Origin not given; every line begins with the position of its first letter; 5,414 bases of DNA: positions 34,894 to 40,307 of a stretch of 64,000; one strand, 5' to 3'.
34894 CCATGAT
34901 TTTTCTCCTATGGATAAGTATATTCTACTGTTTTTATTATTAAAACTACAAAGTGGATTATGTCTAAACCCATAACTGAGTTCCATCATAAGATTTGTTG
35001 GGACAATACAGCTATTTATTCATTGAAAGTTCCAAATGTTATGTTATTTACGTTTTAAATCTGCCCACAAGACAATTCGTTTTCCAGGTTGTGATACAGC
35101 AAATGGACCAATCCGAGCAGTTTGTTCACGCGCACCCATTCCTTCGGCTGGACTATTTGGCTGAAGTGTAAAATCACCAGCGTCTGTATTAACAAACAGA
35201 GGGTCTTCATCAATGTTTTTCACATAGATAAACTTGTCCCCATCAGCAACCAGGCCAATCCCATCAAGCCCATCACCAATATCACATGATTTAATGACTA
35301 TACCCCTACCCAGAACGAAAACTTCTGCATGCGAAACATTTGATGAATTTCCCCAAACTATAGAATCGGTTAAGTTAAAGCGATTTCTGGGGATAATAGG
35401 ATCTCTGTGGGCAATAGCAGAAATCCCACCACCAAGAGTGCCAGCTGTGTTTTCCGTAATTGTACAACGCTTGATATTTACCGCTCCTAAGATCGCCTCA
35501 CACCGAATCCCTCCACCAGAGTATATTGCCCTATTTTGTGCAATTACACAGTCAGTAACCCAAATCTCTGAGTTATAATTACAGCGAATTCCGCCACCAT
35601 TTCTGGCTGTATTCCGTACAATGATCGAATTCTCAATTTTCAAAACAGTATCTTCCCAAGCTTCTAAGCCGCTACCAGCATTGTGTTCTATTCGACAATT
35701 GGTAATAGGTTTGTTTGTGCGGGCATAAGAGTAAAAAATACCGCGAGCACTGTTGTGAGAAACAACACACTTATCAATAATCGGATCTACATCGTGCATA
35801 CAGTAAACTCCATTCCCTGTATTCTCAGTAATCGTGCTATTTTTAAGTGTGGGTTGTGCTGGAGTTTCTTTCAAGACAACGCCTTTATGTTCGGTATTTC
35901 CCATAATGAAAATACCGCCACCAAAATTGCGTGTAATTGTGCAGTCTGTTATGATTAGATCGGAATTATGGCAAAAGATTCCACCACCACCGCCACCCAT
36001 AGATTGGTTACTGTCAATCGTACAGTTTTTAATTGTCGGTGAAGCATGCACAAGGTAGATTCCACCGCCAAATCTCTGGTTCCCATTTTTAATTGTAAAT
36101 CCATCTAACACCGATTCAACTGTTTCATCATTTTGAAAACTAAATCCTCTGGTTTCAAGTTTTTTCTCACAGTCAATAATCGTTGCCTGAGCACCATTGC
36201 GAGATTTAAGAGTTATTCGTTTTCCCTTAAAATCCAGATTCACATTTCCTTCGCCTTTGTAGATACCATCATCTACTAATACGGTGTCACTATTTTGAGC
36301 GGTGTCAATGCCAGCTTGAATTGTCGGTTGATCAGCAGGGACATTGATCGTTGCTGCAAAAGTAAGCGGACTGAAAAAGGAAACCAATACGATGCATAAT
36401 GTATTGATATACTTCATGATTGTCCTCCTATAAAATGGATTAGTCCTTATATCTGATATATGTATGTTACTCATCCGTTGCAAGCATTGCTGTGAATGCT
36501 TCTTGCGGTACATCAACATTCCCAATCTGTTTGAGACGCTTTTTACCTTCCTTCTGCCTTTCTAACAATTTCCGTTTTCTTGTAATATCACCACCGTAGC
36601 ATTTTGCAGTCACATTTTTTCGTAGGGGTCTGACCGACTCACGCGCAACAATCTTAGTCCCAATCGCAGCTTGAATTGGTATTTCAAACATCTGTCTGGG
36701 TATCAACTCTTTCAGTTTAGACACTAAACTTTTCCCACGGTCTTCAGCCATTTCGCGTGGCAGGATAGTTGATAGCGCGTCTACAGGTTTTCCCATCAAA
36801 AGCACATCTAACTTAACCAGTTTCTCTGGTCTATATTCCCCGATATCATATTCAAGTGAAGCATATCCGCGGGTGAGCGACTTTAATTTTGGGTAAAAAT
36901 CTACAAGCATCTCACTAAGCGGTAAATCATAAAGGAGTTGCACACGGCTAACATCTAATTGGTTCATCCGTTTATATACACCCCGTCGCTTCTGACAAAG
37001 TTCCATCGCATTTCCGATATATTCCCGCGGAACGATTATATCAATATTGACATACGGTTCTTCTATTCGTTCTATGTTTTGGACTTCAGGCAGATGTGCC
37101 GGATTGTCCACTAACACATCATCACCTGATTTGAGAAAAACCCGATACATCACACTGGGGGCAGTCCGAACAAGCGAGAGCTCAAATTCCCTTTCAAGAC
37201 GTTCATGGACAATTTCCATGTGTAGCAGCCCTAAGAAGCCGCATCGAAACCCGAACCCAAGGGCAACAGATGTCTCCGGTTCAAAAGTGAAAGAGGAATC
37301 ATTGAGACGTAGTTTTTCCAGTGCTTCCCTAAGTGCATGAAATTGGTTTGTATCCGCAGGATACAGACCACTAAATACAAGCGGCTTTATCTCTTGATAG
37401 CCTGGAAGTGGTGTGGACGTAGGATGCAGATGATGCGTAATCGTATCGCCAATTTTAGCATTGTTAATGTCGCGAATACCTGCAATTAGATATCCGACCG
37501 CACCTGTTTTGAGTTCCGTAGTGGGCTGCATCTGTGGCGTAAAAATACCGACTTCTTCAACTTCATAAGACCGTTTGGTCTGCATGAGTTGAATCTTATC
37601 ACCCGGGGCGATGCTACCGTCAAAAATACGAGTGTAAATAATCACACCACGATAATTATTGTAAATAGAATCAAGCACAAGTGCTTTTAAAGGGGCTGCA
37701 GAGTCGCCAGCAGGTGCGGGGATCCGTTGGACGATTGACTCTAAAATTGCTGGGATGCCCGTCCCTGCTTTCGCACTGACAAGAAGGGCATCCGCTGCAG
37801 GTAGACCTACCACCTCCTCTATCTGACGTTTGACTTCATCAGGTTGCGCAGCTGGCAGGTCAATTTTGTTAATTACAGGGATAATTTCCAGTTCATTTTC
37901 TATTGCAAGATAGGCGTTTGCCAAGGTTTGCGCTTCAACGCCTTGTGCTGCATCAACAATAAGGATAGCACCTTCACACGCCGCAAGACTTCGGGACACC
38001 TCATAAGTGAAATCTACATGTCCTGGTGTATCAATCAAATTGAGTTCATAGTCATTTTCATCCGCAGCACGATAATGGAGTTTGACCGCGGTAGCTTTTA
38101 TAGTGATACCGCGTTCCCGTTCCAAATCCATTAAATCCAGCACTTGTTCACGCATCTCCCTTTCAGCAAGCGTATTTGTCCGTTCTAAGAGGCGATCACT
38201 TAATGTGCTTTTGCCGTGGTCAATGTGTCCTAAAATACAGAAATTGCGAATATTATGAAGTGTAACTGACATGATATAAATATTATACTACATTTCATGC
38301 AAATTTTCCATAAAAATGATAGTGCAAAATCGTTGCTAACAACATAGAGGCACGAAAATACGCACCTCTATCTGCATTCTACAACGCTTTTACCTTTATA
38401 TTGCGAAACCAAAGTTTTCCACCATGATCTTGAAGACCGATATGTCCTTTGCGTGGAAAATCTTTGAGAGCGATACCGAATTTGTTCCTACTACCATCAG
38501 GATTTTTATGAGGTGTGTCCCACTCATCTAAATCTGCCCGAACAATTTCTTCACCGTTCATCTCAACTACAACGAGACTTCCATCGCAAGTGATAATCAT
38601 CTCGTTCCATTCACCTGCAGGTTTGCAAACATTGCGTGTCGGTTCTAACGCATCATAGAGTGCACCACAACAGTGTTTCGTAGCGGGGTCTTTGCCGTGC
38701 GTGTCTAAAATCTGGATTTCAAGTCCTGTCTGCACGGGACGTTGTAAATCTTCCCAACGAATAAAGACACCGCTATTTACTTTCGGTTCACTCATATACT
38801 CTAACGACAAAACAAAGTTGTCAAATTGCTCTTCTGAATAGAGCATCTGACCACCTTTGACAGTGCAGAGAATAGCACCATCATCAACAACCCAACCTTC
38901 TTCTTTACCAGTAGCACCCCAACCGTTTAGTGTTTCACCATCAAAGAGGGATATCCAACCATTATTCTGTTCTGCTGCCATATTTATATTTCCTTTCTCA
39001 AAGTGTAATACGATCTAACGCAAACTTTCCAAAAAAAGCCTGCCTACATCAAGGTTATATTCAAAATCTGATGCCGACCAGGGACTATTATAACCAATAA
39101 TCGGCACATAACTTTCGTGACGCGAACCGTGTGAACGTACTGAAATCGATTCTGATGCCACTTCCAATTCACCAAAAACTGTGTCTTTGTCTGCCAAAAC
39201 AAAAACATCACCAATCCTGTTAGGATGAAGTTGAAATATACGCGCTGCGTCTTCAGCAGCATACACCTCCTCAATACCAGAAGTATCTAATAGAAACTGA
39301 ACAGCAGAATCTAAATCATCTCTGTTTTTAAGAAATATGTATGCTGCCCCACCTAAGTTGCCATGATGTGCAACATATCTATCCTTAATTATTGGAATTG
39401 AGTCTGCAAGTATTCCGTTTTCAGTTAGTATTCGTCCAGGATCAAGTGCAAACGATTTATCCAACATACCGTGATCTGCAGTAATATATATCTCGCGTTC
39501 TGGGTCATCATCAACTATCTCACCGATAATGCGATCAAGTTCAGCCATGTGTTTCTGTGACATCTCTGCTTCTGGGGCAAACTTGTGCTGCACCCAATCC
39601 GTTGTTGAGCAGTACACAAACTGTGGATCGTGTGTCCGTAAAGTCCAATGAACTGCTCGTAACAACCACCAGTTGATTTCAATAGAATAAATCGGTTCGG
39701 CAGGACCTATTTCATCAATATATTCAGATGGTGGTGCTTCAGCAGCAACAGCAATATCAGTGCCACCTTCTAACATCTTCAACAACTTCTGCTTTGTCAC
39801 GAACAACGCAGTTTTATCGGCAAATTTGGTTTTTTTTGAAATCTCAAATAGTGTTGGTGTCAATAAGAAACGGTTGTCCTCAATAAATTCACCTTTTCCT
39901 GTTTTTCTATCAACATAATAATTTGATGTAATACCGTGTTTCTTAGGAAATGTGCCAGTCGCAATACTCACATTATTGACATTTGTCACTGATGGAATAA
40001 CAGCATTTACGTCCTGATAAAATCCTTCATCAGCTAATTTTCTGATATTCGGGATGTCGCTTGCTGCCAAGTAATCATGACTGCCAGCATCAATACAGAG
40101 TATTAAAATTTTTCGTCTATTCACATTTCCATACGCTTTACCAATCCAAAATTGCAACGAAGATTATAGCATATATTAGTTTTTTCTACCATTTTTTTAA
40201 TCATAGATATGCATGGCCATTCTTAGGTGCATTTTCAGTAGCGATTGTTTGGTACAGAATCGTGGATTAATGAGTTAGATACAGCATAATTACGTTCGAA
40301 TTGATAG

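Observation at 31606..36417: Shared extreme C-terminal tail K-x4-W-[GA]-x-[LI]-K-[basic] on four secreted proteins of unrelated folds: a candidate new sorting or anchoring tag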

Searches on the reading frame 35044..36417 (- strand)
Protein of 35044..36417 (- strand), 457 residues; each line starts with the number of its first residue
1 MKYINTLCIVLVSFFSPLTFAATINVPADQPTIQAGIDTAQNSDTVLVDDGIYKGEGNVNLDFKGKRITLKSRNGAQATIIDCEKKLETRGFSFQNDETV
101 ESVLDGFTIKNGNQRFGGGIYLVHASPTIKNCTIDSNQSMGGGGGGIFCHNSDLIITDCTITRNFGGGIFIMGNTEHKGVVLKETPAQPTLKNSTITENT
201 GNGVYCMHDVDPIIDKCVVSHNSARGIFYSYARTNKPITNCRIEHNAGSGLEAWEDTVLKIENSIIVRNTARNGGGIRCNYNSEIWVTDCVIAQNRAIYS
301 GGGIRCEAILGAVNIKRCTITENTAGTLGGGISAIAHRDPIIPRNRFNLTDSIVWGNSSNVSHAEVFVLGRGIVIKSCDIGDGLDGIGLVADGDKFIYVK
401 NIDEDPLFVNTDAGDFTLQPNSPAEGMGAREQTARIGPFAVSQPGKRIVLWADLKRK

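Call 4: search_protein_families(library=ncbifam, proteins=[window:35044-36417:-], max_evalue=1)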
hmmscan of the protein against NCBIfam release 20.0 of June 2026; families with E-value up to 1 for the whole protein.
window:35044-36417:- (457 aa): 2 families
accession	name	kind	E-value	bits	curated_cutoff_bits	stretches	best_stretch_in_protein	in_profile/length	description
TIGR04247.1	NosD_copper_fam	subfamily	7.4e-05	21.5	300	1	33-337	1-271/377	nitrous oxide reductase family maturation protein NosD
TIGR01376.1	POMP_repeat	repeat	0.00038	20.2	15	2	291-308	6-24/28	polymorphic outer membrane protein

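Call 5: search_protein_families(library=pfam, proteins=[window:35044-36417:-], max_evalue=1)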
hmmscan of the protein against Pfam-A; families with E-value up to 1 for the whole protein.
window:35044-36417:- (457 aa): 4 families
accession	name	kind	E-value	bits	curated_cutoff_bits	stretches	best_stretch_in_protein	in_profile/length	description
PF13229.12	Beta_helix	-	2.7e-24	86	25.9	2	182-345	5-156/158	Right handed beta helix region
PF05048.19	NosD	-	2e-13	50.7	23.6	2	176-254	81-156/212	Periplasmic copper-binding protein (NosD)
PF02415.23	Chlam_PMP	-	0.0018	18.8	20.6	2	131-149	1-18/19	Chlamydia polymorphic membrane protein (Chlamydia_PMP) repeat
PF17161.10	DUF5123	-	0.0044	18.6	35.1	1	313-424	1-104/113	Domain of unknown function (DUF5123)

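Call 61: find_homologous_proteins(query=window:35044-36417:-, max_evalue=0.001)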
Query window:35044-36417:- (457 aa): 2049 proteins with E <= 0.001 among 8000 candidates; the best 120 are listed.
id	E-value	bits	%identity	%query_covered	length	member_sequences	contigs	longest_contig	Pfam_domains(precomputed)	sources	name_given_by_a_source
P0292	2.5e-281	951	91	100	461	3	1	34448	PF13229.13,PF22842.4,PF05048.20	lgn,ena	-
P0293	1.5e-256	870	84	100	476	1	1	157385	PF13229.13,PF22842.4,PF05048.20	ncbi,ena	-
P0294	2.6e-256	869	85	100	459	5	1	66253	PF13229.13,PF22842.4,PF05048.20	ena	-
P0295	4.3e-233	792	77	100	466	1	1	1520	PF13229.13,PF05048.20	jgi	-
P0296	3.4e-231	786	77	100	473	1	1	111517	PF13229.13,PF22842.4,PF05048.20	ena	-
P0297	2.2e-230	783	77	100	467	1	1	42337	PF13229.13,PF22842.4,PF17161.11,PF05048.20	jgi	-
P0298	8.1e-229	778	77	100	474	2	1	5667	PF13229.13,PF22842.4,PF05048.20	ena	-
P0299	2.2e-227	773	76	100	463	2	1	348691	PF13229.13,PF02415.24,PF22842.4,PF05048.20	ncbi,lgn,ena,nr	ncbi:MAG: right-handed parallel beta-helix repeat-containing protein [Candidatus Poribacteria bacter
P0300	7.6e-227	772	76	100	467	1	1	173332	PF13229.13,PF22842.4,PF17161.11,PF05048.20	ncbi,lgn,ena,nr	ncbi:MAG: right-handed parallel beta-helix repeat-containing protein [Candidatus Poribacteria bacter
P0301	8.5e-213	725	72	100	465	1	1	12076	PF13229.13,PF22842.4,PF17161.11,PF05048.20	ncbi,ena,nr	ncbi:MAG: right-handed parallel beta-helix repeat-containing protein [Candidatus Poribacteria bacter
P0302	5.0e-209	713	72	100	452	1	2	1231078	PF13229.13,PF22842.4,PF05048.20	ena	-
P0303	1.1e-170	586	64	98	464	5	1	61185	PF13229.13,PF02415.24,PF22842.4,PF05048.20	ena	-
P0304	1.3e-167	576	61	100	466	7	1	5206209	PF13229.13,PF02415.24,PF22842.4,PF05048.20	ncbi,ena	-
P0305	7.9e-167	574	62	100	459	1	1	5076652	PF13229.13,PF02415.24,PF22842.4,PF05048.20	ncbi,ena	-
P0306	3.1e-164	565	62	100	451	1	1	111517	PF13229.13,PF02415.24,PF22842.4,PF05048.20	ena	-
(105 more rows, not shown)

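Call 63: find_encoding_contigs(protein=P0299, flank=10000, max_places=2)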
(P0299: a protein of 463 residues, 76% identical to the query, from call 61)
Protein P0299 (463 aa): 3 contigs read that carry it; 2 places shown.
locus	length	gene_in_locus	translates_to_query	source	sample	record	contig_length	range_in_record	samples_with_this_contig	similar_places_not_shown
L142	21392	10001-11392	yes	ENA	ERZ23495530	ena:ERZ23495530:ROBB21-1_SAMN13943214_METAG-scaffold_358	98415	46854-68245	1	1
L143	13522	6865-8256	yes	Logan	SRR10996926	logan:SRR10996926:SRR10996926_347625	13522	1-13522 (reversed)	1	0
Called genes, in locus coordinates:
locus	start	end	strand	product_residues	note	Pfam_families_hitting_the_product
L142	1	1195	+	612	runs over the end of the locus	PF13519:VWA_2 (faint), PF00362:Integrin_beta (faint), PF20782:TssR_VWA (faint), PF00092:VWA (weak)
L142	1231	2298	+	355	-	-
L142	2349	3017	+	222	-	PF00092:VWA (weak)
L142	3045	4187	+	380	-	PF00092:VWA, PF13519:VWA_2, PF25106:VWA_4 (weak)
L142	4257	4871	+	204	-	PF00551:Formyl_trans_N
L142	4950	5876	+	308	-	PF01261:AP_endonuc_2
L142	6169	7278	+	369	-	PF01663:Phosphodiest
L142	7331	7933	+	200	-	PF06439:3keto-disac_hyd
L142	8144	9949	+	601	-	PF00009:GTP_EFTU, PF03144:GTP_EFTU_D2, PF00679:EFG_C, PF06421:LepA_C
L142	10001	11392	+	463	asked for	PF22842:Pel9A-like_beta_helix, PF13229:Beta_helix (weak), PF02415:Chlam_PMP (faint), PF05048:NosD, PF13229:Beta_helix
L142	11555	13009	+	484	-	PF22842:Pel9A-like_beta_helix, PF05048:NosD (faint), PF17161:DUF5123 (faint), PF13229:Beta_helix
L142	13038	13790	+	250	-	PF10502:Peptidase_S26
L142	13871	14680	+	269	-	PF10502:Peptidase_S26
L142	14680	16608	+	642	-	PF00009:GTP_EFTU, PF03144:GTP_EFTU_D2, PF25461:Beta-barrel_SelB, PF09106:WHD_2nd_SelB, PF09107:WHD_3rd_SelB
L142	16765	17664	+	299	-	PF16881:LIAS_N, PF04055:Radical_SAM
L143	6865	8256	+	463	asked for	PF22842:Pel9A-like_beta_helix, PF13229:Beta_helix (weak), PF02415:Chlam_PMP (faint), PF05048:NosD, PF13229:Beta_helix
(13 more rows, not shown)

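Call 64: find_encoding_contigs(protein=P0304, flank=10000, max_places=2)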
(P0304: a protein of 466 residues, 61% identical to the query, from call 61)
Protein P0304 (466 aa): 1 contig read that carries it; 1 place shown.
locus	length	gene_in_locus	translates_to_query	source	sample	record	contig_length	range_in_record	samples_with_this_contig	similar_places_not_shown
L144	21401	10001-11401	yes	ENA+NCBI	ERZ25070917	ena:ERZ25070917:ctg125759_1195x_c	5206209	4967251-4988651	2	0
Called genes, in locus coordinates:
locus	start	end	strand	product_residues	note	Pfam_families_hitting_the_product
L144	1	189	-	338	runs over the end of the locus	PF01408:GFO_IDH_MocA, PF02894:GFO_IDH_MocA_C, PF22725:GFO_IDH_MocA_C3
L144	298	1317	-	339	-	PF01408:GFO_IDH_MocA, PF02894:GFO_IDH_MocA_C, PF22725:GFO_IDH_MocA_C3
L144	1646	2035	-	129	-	PF00903:Glyoxalase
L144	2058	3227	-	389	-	-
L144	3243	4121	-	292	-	PF00696:AA_kinase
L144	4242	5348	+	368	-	PF08240:ADH_N, PF16912:Glu_dehyd_C, PF00107:ADH_zinc_N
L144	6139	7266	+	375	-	PF01663:Phosphodiest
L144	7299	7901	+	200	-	PF06439:3keto-disac_hyd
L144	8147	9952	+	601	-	PF00009:GTP_EFTU, PF03144:GTP_EFTU_D2, PF00679:EFG_C, PF06421:LepA_C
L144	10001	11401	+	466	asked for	PF22842:Pel9A-like_beta_helix (weak), PF02415:Chlam_PMP (faint), PF13229:Beta_helix, PF05048:NosD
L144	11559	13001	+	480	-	PF22842:Pel9A-like_beta_helix, PF05048:NosD (faint), PF13229:Beta_helix, PF17161:DUF5123 (weak)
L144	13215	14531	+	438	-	PF13613:HTH_Tnp_4 (weak)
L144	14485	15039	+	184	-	PF01609:DDE_Tnp_1, PF13359:DDE_Tnp_4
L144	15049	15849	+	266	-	PF08305:NPCBM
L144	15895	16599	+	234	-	PF10502:Peptidase_S26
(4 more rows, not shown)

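Call 72: predict_structure(alignment_id=A6)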
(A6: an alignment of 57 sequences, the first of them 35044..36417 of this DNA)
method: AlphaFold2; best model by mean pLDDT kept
length: 457 residues; sequences in the alignment: 57
mean_pLDDT: 87.3   pTM: 0.86
mean pLDDT of the five models: 87.3, 87.2, 84.9, 83.9, 81.4
residues with pLDDT >= 90: 308; 70-90: 93; 50-70: 28; < 50: 28
segments of 3 or more residues with pLDDT < 50: 432-457
pLDDT, mean of each block of 10 residues (from residue 1): 65 54 84 92 96 94 95 97 95 93 98 92 96 95 84 97 96 87 88 98 95 97 97 92 97 96 97 97 95 97 93 95 95 87 83 95 91 92 72 85 84 79 81 40 33 39
secondary structure, 60 per line:
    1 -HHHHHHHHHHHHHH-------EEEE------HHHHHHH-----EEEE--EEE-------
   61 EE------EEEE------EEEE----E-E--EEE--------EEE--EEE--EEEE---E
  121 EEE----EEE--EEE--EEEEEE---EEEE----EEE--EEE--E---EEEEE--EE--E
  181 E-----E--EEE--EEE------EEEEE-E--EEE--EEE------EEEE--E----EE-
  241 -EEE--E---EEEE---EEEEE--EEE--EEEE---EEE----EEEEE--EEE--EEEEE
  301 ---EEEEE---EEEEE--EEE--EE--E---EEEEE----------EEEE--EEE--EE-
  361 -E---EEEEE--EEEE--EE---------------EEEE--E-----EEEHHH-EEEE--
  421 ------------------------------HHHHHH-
elements in order: H2-15 E23-26 H33-39 E45-48 E51-53 E69-72 E79-82 E92-94 E103-105 E108-110 E113-116 E120-123 E128-130 E133-135 E138-143 E147-150 E155-157 E160-162 E169-173 E190-192 E195-197 E204-208 E213-215 E218-220 E227-230 E242-244 E251-254 E258-262 E265-267 E270-273 E277-279 E284-288 E291-293 E296-300 E304-308 E312-316 E319-321 E332-336 E347-350 E353-355 E366-370 E373-376 E396-399 E408-410 E415-418 H451-456

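Call 74: fold_search(model_id=the predicted structure, library=pdb)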
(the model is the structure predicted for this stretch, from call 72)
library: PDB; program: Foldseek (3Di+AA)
matches with E <= 10: 368; with E <= 0.001: 22
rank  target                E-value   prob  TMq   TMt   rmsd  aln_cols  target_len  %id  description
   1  1ru4                  4.0e-06  1.00  0.42  0.47   8.8       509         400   14  Crystal structure of pectate lyase Pel9A (released 2004-04-13)
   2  7o78_B                9.3e-05  1.00  0.38  0.36  10.4       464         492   13  Structure of the PL6 family chondroitinase B from Pseudopedobacter saltans, Pedsa3807 (released 2021-07-28)
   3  2vfm                  1.2e-04  1.00  0.25  0.22  14.2       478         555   13  Low Temperature Structure of P22 Tailspike Protein Fragment (109-666) (released 2008-12-16)
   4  2vfp                  2.2e-04  1.00  0.24  0.21  14.1       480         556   12  Low Temperature Structure of P22 Tailspike Protein Fragment (109-666), Mutant V349L (released 2008-12-16)
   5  2pyh_B                2.4e-04  1.00  0.43  0.51   9.6       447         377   15  Azotobacter vinelandii Mannuronan C-5 epimerase AlgE4 A-module complexed with mannuronan trisaccharide (released 2008-05-27)
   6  2pyg_B                2.4e-04  1.00  0.39  0.47   9.9       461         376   13  Azotobacter vinelandii Mannuronan C-5 epimerase AlgE4 A-module (released 2008-05-27)
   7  2pyh_A                2.9e-04  1.00  0.42  0.49   8.9       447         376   15  Azotobacter vinelandii Mannuronan C-5 epimerase AlgE4 A-module complexed with mannuronan trisaccharide (released 2008-05-27)
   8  3th0_A                3.1e-04  1.00  0.26  0.23  13.9       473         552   14  P22 Tailspike complexed with S.Paratyphi O antigen octasaccharide (released 2012-08-29)
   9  9ozd_C                3.2e-04  1.00  0.32  0.38  11.8       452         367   12  Crystal structure of the polysaccharide lyase RbmB from Vibrio cholerae bound to Vibrio Polysaccharide (released 2026-03-11)
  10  1qrc                  3.2e-04  1.00  0.26  0.23  13.7       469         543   13  TAILSPIKE PROTEIN, MUTANT W391A (released 2000-04-12)
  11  2vfn                  3.4e-04  1.00  0.26  0.22  14.3       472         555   12  Low Temperature Structure of P22 Tailspike Protein Fragment (109-666), Mutant V125A (released 2008-12-16)
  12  6kfn                  3.5e-04  1.00  0.28  0.40  12.0       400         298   13  Crystal structure of alginate lyase from Paenibacillus sp. str. FPU-7 (released 2019-10-30)
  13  2vfo                  3.5e-04  1.00  0.26  0.23  14.0       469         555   12  Low Temperature Structure of P22 Tailspike Protein Fragment (109-666), Mutant V125L (released 2008-12-16)
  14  4nk6                  6.4e-04  1.00  0.29  0.31  12.1       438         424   11  Crystal Structure of the periplasmic alginate epimerase AlgG (released 2014-01-15)
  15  7o78_A                6.7e-04  1.00  0.36  0.34  10.5       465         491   12  Structure of the PL6 family chondroitinase B from Pseudopedobacter saltans, Pedsa3807 (released 2021-07-28)
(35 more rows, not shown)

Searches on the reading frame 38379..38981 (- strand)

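Call 31: search_protein_families(library=pfam, max_evalue=0.001, proteins=[window:38379-38981:-])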
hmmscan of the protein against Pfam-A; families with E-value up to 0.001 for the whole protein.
window:38379-38981:- (200 aa): 1 family
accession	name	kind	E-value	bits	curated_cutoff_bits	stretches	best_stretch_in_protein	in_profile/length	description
PF06439.18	3keto-disac_hyd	-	5e-51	173.9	26.8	1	8-198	1-187/187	3-keto-disaccharide hydrolase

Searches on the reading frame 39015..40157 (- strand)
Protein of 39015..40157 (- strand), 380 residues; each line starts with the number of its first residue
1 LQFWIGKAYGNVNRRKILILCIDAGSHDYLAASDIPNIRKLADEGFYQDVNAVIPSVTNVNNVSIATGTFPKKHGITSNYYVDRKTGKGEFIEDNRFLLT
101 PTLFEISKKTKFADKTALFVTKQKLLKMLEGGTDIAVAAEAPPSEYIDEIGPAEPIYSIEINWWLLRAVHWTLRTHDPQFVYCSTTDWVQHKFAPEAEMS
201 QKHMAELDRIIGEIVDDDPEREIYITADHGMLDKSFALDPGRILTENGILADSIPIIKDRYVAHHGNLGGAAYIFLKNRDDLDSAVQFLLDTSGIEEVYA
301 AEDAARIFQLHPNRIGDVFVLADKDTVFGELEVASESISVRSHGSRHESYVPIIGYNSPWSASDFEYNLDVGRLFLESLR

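Call 31: search_protein_families(library=pfam, max_evalue=0.001, proteins=[window:39015-40157:-])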
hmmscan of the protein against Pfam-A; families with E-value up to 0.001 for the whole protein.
window:39015-40157:- (380 aa): 2 families
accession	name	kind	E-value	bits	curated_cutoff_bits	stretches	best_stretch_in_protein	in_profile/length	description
PF01663.27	Phosphodiest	-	1.2e-31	111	23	1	18-330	2-325/342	Type I phosphodiesterase / nucleotide pyrophosphatase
PF08665.17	PglZ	-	0.0007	20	25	0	174-233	112-174/179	PglZ domain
